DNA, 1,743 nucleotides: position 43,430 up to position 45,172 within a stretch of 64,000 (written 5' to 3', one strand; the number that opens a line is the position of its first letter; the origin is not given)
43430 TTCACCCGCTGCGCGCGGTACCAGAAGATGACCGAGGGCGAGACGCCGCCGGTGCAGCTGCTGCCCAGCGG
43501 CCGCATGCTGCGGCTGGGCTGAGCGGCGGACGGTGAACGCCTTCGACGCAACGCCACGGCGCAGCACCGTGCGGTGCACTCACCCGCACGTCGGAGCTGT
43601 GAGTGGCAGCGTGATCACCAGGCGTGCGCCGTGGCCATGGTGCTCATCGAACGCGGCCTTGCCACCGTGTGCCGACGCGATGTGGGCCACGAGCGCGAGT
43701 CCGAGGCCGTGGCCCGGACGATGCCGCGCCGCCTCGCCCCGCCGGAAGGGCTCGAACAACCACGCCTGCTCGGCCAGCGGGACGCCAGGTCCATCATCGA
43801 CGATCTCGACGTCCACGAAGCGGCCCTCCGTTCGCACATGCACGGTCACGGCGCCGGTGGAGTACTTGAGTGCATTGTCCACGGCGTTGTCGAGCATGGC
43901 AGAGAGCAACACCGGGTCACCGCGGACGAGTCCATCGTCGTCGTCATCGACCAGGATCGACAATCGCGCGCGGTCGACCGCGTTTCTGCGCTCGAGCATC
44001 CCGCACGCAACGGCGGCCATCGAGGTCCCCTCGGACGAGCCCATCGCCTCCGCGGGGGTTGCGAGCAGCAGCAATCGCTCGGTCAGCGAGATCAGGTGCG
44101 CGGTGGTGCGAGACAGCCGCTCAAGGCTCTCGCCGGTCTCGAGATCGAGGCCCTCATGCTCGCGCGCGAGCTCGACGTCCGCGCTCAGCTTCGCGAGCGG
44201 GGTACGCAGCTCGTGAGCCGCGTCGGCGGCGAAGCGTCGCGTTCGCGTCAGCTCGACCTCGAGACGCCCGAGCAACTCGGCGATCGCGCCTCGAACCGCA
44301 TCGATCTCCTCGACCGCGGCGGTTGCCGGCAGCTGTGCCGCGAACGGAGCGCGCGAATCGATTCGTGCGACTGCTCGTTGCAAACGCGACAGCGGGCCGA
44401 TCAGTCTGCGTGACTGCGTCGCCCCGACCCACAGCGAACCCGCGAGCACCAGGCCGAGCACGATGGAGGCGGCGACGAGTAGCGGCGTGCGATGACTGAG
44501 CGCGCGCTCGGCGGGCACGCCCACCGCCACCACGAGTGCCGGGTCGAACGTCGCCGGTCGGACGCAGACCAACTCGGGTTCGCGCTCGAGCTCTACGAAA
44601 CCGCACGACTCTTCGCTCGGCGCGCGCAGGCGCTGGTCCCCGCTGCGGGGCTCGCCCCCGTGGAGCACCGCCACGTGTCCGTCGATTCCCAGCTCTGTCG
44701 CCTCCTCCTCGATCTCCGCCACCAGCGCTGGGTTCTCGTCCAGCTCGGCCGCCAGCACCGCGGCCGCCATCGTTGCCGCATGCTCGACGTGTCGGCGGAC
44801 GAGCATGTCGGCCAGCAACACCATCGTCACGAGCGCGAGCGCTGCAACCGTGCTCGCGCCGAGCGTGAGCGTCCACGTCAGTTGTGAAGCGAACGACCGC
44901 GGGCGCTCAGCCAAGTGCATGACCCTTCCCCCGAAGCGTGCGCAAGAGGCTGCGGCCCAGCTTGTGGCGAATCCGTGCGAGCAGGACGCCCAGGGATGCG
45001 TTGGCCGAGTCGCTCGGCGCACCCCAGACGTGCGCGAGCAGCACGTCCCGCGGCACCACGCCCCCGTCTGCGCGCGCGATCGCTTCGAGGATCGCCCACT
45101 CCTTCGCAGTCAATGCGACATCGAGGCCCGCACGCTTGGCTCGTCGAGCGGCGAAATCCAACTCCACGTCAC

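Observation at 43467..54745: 62-bp direct repeats (3' end of a small Cys-protein gene) bracket an 11.2-kb two-component / RND metal-efflux / cytochrome module; the right junction also carries a fragment of the M48 peptidase gene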

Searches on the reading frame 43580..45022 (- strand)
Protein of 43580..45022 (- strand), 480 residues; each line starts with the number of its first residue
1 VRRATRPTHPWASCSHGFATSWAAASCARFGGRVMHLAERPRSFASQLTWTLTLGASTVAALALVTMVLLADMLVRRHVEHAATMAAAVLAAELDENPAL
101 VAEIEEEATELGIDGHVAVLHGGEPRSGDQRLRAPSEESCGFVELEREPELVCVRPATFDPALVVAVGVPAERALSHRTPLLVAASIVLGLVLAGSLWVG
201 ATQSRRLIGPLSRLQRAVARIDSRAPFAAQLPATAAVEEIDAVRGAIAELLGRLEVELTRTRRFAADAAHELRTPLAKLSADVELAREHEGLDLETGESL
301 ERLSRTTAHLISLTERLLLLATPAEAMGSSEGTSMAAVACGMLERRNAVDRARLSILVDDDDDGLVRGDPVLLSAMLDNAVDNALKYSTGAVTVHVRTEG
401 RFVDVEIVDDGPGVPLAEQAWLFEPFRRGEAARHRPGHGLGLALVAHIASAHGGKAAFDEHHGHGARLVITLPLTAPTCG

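Call 8: search_protein_families(library=pfam, proteins=[window:43580-45022:-], max_evalue=0.01)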
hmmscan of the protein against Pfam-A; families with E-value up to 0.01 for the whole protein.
window:43580-45022:- (480 aa): 3 families
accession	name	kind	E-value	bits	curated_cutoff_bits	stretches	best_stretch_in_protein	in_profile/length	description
PF02518.31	HATPase_c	-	6.8e-23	81.7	26.4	1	368-475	1-110/111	Histidine kinase-, DNA gyrase B-, and HSP90-like ATPase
PF00512.31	HisKA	-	4.6e-10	39.8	26.9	1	262-322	3-62/66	His Kinase A (phospho-acceptor) domain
PF13581.12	HATPase_c_2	-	0.0013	19.1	27.4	1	378-450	41-110/127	Histidine kinase-like ATPase domain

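Call 30: search_protein_families(library=ncbifam, proteins=[window:43580-44920:-], max_evalue=0.001)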
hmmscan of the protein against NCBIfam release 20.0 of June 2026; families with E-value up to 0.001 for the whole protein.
window:43580-44920:- (446 aa): 73 families (the best 25 are shown)
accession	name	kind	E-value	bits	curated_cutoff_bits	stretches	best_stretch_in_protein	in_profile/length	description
TIGR01386.1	cztS_silS_copS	subfamily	5.5e-37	127.8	292.55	1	135-439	152-457/457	heavy metal sensor histidine kinase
NF008025.0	PRK10755.1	equivalog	4.1e-36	124.4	314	1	149-439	66-355/362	two-component system sensor histidine kinase PmrB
NF007007.0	PRK09470.1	equivalog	9.9e-30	103.8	486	1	170-441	189-460/463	envelope stress sensor histidine kinase CpxA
NF012163.2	BaeS_SmeS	equivalog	3.4e-29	102.1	500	1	147-439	167-457/457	sensor histidine kinase efflux regulator BaeS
NF041735.1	hist_kin_RppB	equivalog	2.4e-28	99.1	400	1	226-439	215-438/438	two-component system sensor histidine kinase RppB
NF007004.0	PRK09467.1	equivalog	2.6e-28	99.1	415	1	332-441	328-437/440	two-component system sensor histidine kinase EnvZ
NF007898.0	PRK10604.1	equivalog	4.3e-28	98.7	478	1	196-441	184-424/433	two-component system sensor histidine kinase RstB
NF007664.1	PRK10337.1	equivalog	1.9e-27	96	475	1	174-432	179-436/442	quorum sensing histidine kinase QseC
TIGR02966.1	phoR_proteo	equivalog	2e-26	92.8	334.2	1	227-436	113-331/333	phosphate regulon sensor histidine kinase PhoR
NF008312.0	PRK11100.1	equivalog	2.6e-26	92.5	356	1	157-440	190-474/477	two-component system sensor histidine kinase CreC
NF052314.1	T9SS_HK_PorY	subfamily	1e-25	90.7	350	1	147-425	132-406/418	PorY family sensor histidine kinase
NF007837.0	PRK10549.1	equivalog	8.9e-25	87.3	603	1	163-442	178-460/466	envelope stress sensor histidine kinase BaeS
NF007345.0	PRK09835.1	subfamily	1.6e-24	86.4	423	1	176-440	212-480/482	Cu(+)/Ag(+) sensor histidine kinase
NF046044.1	PnpS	equivalog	2.6e-23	82.7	400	1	229-439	172-390/390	two-component system histidine kinase PnpS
NF033092.0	HK_WalK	equivalog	1.1e-22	80.4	725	1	226-440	371-594/594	cell wall metabolism sensor histidine kinase WalK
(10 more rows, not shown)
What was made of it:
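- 43580..45560 (-): Two-component system: histidine kinase 43580-44920 and OmpR-type response regulator 44907-45560. The best NCBIfam hits include the heavy-metal sensor and regulator families, but they score below the curated cut-offs (call 30).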

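Call 67: find_encoding_contigs(protein=window:43580-44920:-, flank=10000, max_places=10)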
Protein window:43580-44920:- (446 aa): 17 contigs read that carry it; 10 places shown.
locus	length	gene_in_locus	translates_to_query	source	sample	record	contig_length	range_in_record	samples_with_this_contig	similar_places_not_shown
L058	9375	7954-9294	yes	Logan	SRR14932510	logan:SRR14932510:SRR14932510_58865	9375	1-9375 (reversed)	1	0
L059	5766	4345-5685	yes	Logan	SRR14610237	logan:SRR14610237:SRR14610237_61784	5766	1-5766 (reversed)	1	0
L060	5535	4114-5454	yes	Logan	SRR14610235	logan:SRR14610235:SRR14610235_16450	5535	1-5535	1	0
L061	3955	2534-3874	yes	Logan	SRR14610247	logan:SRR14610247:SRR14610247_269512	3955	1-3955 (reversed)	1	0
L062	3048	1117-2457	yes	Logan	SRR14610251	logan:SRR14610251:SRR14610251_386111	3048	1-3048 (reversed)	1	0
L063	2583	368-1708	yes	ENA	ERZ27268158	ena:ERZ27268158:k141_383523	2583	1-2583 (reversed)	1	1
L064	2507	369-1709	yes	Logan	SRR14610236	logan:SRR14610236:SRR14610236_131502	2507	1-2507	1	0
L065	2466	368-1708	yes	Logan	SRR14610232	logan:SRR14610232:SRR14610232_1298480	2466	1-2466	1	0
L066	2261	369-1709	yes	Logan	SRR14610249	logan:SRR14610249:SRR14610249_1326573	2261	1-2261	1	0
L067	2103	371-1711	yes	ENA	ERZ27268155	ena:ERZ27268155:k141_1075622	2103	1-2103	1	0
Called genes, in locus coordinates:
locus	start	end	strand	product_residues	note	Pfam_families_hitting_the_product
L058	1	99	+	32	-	?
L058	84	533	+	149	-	-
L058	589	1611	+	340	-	-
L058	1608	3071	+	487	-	PF02321:OEP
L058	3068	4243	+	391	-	-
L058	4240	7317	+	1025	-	PF00873:ACR_tran, PF02355:SecD_SecF_C (faint)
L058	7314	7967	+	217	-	PF00072:Response_reg, PF00486:Trans_reg_C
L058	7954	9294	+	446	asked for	PF00512:HisKA, PF02518:HATPase_c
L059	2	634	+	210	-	?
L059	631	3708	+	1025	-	PF00873:ACR_tran, PF02355:SecD_SecF_C (faint)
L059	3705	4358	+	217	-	PF00072:Response_reg, PF00486:Trans_reg_C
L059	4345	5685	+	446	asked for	PF00512:HisKA, PF02518:HATPase_c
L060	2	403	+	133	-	?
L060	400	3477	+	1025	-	PF00873:ACR_tran, PF02355:SecD_SecF_C (faint)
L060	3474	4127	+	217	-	PF00072:Response_reg, PF00486:Trans_reg_C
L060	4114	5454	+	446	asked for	PF00512:HisKA, PF02518:HATPase_c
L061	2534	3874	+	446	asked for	PF00512:HisKA, PF02518:HATPase_c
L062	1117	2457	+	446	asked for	PF00512:HisKA, PF02518:HATPase_c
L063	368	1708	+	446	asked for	PF00512:HisKA, PF02518:HATPase_c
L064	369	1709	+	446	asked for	PF00512:HisKA, PF02518:HATPase_c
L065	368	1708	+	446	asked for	PF00512:HisKA, PF02518:HATPase_c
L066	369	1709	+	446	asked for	PF00512:HisKA, PF02518:HATPase_c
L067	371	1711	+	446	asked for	PF00512:HisKA, PF02518:HATPase_c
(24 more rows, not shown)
